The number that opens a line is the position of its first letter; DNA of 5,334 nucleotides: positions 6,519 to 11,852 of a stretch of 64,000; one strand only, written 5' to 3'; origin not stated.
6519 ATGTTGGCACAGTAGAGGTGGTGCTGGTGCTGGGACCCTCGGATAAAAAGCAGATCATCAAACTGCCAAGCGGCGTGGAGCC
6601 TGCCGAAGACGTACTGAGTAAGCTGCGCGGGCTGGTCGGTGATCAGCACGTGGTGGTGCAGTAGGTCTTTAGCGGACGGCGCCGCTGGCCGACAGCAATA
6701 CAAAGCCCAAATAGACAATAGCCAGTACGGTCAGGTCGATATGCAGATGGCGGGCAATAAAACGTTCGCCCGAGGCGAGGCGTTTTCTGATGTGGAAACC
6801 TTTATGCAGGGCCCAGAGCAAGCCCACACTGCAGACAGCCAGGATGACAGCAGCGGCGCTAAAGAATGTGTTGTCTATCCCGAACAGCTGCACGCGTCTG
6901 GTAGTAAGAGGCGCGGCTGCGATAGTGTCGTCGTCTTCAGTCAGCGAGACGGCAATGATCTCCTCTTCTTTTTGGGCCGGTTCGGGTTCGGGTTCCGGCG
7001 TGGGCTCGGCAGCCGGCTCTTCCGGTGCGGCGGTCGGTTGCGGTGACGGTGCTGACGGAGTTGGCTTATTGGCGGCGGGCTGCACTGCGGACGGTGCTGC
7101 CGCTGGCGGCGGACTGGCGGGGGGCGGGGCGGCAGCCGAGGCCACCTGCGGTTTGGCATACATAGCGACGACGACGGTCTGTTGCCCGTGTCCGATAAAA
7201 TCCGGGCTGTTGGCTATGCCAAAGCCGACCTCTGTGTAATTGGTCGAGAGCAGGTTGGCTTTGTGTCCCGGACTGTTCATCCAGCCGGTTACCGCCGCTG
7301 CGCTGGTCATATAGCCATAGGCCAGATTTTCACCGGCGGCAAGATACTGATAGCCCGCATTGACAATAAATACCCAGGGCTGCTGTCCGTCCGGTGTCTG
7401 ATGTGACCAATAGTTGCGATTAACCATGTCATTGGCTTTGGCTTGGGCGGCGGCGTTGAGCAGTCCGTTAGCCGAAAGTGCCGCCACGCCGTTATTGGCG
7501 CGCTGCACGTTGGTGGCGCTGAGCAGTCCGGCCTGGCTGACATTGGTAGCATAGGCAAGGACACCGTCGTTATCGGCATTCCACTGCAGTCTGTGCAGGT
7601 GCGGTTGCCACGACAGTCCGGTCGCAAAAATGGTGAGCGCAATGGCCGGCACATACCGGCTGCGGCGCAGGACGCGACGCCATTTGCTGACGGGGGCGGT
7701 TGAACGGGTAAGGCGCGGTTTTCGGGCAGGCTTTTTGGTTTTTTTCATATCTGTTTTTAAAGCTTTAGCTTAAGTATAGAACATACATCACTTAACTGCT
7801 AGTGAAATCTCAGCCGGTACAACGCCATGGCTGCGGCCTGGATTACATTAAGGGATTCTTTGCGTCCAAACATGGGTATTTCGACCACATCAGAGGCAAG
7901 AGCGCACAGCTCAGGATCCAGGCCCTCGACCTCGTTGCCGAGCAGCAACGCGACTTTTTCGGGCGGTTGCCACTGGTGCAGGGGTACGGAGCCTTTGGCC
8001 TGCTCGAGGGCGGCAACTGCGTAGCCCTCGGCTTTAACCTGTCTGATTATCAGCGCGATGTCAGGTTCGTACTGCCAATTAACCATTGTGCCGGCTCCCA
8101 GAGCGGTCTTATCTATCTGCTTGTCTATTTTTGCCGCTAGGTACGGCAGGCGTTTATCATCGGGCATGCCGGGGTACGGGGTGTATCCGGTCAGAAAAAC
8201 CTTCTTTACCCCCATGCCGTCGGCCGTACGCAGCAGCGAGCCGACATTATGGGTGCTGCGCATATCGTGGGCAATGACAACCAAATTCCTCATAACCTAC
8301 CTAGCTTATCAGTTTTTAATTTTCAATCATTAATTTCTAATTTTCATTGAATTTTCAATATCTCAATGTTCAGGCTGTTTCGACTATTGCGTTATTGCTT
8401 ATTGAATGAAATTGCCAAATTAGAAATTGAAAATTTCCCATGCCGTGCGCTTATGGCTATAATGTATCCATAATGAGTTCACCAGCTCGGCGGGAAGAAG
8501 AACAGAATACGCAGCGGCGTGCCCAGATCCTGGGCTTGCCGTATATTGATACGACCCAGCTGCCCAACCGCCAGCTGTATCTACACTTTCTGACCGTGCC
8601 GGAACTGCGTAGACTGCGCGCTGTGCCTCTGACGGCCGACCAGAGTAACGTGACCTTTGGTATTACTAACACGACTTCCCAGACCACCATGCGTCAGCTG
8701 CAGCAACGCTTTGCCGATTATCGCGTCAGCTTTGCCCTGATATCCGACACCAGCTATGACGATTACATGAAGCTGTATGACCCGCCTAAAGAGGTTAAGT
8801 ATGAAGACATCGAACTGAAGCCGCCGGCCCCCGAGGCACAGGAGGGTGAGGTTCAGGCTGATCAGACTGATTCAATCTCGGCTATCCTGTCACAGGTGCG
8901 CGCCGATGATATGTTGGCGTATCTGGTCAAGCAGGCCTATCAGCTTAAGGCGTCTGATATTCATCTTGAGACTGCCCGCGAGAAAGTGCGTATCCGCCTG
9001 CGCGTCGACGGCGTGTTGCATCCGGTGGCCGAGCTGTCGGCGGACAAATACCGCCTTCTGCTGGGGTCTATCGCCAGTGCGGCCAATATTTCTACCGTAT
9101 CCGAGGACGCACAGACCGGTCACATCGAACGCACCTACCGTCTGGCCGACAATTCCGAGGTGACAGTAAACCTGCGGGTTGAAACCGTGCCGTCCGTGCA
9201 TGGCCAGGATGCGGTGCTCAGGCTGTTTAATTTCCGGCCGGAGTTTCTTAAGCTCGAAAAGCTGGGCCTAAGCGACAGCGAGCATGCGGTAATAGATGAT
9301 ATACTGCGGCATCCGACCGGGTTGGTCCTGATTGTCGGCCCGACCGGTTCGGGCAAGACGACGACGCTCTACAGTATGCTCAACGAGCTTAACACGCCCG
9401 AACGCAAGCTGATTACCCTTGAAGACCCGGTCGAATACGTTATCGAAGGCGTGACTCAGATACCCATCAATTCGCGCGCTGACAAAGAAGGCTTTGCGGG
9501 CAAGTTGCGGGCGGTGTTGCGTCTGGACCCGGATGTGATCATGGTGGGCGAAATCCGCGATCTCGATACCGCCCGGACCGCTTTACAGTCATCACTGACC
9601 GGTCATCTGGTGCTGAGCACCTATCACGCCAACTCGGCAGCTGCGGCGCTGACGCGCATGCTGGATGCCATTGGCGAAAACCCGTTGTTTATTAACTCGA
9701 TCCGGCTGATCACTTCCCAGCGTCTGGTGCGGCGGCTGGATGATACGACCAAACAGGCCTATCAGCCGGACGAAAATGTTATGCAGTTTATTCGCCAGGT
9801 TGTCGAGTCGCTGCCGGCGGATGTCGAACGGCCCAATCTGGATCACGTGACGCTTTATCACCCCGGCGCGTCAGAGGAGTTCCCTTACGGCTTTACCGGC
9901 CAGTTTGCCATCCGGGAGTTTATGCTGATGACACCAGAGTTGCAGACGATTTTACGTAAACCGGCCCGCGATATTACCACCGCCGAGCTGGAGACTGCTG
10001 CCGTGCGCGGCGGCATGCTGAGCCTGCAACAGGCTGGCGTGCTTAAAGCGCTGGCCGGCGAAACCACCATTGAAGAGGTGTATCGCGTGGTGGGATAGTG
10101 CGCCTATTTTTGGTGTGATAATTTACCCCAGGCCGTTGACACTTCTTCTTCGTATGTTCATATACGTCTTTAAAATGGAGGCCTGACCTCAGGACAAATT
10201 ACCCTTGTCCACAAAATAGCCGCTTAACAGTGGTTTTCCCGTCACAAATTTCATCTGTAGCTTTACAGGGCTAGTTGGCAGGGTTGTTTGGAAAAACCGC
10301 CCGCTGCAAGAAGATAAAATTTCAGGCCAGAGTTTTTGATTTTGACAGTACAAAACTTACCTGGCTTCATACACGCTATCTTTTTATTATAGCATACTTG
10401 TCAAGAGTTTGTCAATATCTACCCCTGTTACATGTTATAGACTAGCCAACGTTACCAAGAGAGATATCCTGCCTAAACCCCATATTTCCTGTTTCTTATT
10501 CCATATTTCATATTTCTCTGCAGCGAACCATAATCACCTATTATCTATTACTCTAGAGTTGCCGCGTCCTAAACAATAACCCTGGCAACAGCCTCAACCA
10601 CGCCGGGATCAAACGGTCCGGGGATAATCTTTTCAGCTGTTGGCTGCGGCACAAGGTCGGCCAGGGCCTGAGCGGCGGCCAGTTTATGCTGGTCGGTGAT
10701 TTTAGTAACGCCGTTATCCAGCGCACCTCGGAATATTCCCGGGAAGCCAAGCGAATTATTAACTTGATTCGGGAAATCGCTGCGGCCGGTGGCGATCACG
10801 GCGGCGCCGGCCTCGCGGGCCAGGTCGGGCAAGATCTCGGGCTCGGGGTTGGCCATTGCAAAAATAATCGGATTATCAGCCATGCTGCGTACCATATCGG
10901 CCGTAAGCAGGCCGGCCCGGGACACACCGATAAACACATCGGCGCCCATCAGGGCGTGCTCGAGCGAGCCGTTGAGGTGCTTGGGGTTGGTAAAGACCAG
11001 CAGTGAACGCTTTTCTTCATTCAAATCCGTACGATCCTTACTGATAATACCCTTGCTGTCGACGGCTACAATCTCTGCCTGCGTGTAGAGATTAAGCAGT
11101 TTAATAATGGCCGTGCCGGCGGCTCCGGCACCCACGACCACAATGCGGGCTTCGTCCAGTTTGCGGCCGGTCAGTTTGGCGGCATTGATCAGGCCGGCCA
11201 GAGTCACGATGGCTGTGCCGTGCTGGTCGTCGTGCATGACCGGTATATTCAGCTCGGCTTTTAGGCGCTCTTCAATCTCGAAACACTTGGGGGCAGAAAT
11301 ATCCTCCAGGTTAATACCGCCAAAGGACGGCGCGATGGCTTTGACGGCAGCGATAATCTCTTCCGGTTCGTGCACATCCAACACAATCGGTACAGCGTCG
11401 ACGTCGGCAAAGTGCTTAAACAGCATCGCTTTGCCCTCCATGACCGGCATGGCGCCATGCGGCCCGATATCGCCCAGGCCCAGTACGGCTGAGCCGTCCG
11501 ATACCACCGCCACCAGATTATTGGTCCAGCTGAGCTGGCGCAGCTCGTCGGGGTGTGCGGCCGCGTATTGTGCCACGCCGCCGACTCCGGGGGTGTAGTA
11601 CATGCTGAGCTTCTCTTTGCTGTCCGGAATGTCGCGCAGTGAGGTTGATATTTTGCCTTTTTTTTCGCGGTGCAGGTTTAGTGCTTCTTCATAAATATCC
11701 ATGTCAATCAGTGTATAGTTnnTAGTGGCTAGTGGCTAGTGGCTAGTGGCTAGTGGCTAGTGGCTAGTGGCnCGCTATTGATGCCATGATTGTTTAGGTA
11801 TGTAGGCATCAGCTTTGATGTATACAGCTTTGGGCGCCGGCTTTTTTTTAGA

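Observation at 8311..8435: GAAAATT-family heptad arrays oriented toward start codons (trmH-like, pilB, tig, rpsG)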

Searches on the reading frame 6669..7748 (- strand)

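Call 71: search_protein_families(library=pfam, proteins=[window:6669-7748:-])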
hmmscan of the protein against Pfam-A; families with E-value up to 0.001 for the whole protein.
window:6669-7748:- (359 aa): 1 family
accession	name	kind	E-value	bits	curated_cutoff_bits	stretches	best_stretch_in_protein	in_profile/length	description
PF00188.32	CAP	-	2.3e-20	74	21.1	1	76-193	1-113/117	Cysteine-rich secretory protein family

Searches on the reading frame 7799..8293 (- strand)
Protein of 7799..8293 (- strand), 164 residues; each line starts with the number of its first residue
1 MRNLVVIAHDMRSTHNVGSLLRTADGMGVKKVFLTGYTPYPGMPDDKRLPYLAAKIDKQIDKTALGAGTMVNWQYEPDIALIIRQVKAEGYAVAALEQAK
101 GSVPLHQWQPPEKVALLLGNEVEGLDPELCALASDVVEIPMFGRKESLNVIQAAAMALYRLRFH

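Call 10: search_protein_families(library=pfam, proteins=[window:7799-8293:-])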
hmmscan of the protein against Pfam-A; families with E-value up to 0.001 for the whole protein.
window:7799-8293:- (164 aa): 1 family
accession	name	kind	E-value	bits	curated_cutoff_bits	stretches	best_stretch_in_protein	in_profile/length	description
PF00588.24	SpoU_methylase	-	1.8e-28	99.9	29.7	1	4-159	2-142/142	SpoU rRNA Methylase family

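Call 30: find_encoding_contigs(protein=window:7799-8293:-, flank=3000, max_places=10)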
Protein window:7799-8293:- (164 aa): no gene with exactly this product is on record in the collection.

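Call 53: find_homologous_proteins(query=window:7799-8293:-, max_evalue=1e-20)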
Query window:7799-8293:- (164 aa): 3009 proteins with E <= 1e-20 among 3198 candidates; the best 120 are listed.
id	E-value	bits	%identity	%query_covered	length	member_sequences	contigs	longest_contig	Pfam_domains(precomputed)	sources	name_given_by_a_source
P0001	2.2e-103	361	100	100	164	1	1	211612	PF00588.25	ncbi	-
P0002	2.0e-69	250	68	100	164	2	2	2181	PF00588.25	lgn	-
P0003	3.3e-66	240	66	100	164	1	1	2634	PF00588.25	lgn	-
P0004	1.4e-64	235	66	99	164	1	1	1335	PF00588.25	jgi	jgi:tRNA G18 (ribose-2'-O)-methylase SpoU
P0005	1.6e-63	231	65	100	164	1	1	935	PF00588.25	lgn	-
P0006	7.0e-63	229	63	99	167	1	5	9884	PF00588.25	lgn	-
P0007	7.7e-63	229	64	100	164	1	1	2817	PF00588.25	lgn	-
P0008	1.5e-62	228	64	99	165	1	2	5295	PF00588.25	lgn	-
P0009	2.5e-62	227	64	99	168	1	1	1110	PF00588.25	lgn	-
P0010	2.6e-62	227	63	99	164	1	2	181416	PF00588.25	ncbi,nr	ncbi:MAG TPA: TrmH family RNA methyltransferase [Candidatus Saccharimonadales bacterium]|nr:TrmH fam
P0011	2.6e-62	227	63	100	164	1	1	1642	PF00588.25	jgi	jgi:23S rRNA (guanosine2251-2'-O)-methyltransferase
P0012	4.0e-62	227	64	99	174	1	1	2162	PF00588.25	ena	-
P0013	8.3e-62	226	63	99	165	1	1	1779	PF00588.25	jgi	jgi:tRNA G18 (ribose-2'-O)-methylase SpoU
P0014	1.1e-61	225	66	99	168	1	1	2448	PF00588.25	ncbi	-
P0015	1.4e-61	225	62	99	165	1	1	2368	PF00588.25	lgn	-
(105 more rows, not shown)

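Call 56: find_encoding_contigs(protein=P0001, flank=10000, max_places=3)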
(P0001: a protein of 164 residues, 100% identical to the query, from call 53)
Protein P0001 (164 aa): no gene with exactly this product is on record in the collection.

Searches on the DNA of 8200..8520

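Call 86: search_rna_families(source=window, start=8200, end=8520, threshold=evalue, max_evalue=1)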
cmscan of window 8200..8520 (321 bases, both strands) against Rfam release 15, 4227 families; matches with E-value up to 1: 0.
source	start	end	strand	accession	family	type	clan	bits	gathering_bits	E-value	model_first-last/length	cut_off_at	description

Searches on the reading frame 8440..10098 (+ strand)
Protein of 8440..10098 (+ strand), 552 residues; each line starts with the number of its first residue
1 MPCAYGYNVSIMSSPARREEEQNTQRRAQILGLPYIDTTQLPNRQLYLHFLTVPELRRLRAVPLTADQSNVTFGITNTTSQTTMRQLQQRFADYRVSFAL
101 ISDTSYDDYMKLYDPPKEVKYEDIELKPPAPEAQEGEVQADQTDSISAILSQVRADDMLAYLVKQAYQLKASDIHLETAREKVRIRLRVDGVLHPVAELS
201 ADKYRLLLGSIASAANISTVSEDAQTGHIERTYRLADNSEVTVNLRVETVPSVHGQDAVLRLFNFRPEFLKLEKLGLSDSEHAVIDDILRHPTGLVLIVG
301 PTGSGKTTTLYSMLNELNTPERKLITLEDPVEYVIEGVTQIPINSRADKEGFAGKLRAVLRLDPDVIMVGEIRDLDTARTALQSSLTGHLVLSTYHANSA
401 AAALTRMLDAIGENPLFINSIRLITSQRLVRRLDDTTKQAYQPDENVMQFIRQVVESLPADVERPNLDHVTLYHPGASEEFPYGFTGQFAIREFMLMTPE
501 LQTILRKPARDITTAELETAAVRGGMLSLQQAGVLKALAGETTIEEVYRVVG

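Call 10: search_protein_families(library=pfam, proteins=[window:8440-10098:+])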
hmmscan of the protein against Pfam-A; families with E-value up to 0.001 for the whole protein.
window:8440-10098:+ (552 aa): 4 families
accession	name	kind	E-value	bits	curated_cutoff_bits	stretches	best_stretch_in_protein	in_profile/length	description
PF00437.27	T2SSE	-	4.7e-86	289.2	24.9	1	159-549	12-370/370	Type II/IV secretion system protein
PF05157.20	MshEN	-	1.4e-05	25.4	23.1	1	31-108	1-78/90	MshEN domain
PF13191.12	AAA_16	-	2.9e-05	25.1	32.6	1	285-413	16-129/167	AAA ATPase domain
PF13401.12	AAA_22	-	0.00047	20.9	27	0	292-324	4-38/130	AAA domain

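Call 38: find_related_loci(query=window:8473-10098:+, collection=metagenome_contigs, flank=4000)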
Query window:8473-10098:+ (541 aa) in metagenome_contigs; peptide patterns used: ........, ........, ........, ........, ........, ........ (x = any residue, [..] = any of these).
83 stretches matched a pattern; 4 encode a relative of the query (tblastn E <= 1e-3); 4 distinct loci.
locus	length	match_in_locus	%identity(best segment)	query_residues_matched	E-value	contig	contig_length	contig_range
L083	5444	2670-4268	59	1-540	0e+0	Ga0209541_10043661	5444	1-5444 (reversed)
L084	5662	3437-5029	58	1-540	0e+0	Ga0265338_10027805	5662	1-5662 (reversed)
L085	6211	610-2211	57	1-541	0e+0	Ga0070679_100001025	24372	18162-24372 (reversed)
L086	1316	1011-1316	48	1-102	3e-22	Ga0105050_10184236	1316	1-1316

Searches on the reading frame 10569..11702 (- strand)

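Call 10: search_protein_families(library=pfam, proteins=[window:10569-11702:-])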
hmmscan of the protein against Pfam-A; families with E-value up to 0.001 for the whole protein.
window:10569-11702:- (377 aa): 2 families
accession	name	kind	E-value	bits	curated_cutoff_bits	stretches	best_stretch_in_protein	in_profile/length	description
PF00390.24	malic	-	3.2e-28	99.2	23.1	1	28-148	15-182/182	Malic enzyme, N-terminal domain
PF03949.21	Malic_M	-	2.9e-25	89.5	23.5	1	162-358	3-234/258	Malic enzyme, NAD binding domain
